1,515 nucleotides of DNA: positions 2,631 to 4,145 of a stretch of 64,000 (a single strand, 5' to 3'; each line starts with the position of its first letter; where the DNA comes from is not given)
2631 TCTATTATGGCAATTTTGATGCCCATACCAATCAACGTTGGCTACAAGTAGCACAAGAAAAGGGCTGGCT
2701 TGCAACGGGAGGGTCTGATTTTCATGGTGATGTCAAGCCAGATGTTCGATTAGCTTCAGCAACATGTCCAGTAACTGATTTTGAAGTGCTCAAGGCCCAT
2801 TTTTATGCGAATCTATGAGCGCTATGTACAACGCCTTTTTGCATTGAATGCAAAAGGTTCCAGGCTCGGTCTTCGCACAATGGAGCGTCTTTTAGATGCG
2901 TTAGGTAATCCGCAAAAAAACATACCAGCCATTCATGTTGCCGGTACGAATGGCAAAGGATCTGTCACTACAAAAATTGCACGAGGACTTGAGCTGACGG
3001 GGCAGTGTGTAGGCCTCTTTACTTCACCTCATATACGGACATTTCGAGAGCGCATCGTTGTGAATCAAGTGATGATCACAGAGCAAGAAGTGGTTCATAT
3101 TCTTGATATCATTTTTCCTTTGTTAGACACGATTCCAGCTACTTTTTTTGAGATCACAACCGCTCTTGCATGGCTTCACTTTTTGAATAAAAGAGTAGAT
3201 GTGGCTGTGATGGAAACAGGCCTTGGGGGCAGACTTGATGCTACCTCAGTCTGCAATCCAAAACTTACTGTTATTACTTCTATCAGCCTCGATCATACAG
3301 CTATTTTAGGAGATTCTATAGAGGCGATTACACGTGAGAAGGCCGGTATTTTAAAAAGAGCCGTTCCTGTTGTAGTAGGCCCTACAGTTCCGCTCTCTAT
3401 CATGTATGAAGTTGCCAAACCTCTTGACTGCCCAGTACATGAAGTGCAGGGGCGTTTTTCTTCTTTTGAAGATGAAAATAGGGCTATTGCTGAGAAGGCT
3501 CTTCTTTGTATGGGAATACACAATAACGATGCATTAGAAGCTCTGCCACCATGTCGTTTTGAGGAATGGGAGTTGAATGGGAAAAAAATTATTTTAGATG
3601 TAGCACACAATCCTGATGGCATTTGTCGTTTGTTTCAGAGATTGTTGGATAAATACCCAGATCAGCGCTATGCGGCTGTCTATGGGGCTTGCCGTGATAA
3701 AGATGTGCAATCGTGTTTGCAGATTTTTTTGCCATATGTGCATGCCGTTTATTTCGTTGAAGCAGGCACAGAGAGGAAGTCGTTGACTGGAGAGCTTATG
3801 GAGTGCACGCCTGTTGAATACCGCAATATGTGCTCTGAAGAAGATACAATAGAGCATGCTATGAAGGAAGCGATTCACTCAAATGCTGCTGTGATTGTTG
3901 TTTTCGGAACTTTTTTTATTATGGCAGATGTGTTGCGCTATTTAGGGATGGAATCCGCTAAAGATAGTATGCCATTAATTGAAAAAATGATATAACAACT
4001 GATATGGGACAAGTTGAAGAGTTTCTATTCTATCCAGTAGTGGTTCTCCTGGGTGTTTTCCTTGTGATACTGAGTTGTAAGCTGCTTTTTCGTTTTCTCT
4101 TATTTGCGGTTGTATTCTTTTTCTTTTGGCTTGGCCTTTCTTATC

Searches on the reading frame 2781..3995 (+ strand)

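Call 101: search_protein_families(library=ncbifam, proteins=[window:2781-3995:+], max_evalue=1e-10)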
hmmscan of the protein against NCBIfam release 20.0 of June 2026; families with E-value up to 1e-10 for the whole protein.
window:2781-3995:+ (404 aa): 5 families
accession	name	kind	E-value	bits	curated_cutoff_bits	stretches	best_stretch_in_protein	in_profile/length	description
TIGR01499.1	folC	subfamily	1e-83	281.9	162.65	2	31-232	1-207/400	bifunctional protein FolC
NF047860.1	Tet-DihydfolSynFolCMyb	equivalog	2.9e-53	181.4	700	1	32-201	47-222/468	bifunctional tetrahydrofolate synthase/dihydrofolate synthase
NF008101.0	PRK10846.1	equivalog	3.6e-49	167.7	360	2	18-217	19-218/422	bifunctional tetrahydrofolate synthase/dihydrofolate synthase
TIGR02068.2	cya_phycin_syn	equivalog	3.7e-14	51.7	850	0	253-364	716-828/862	cyanophycin synthetase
NF010623.0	PRK14016.1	subfamily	2.6e-12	45.7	877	0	243-369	708-845/871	cyanophycin synthetase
